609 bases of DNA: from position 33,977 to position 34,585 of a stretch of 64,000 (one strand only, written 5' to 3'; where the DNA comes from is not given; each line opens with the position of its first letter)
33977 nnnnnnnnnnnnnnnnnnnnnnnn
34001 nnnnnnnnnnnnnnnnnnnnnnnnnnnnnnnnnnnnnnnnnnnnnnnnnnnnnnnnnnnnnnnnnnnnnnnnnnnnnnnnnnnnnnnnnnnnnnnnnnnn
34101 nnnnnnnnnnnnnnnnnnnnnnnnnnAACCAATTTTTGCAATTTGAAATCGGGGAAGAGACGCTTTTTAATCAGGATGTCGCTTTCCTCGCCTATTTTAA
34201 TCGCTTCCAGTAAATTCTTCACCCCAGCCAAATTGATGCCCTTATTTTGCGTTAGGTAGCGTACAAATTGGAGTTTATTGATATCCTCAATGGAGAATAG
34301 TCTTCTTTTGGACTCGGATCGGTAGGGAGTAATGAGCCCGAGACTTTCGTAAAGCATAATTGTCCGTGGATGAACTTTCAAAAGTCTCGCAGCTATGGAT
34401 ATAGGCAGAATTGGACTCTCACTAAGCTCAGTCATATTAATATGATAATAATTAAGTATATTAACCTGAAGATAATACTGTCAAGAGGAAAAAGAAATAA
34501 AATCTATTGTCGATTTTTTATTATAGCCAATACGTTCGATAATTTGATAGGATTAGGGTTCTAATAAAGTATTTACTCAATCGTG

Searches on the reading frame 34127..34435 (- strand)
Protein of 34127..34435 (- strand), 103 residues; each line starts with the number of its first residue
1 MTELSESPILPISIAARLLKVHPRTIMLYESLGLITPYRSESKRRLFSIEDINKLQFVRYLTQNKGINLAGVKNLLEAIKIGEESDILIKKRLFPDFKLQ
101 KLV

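Call 100: search_protein_families(library=pfam, proteins=[window:34127-34435:-], max_evalue=0.001)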
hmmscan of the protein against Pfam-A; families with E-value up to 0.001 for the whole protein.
window:34127-34435:- (103 aa): 2 families
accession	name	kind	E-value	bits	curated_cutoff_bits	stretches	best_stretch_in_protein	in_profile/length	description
PF13411.12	MerR_1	-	3.7e-14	53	21.6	1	12-78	3-68/69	MerR HTH family regulatory protein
PF00376.29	MerR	-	3.1e-09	36.9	28.2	1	12-47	2-38/38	MerR family regulatory protein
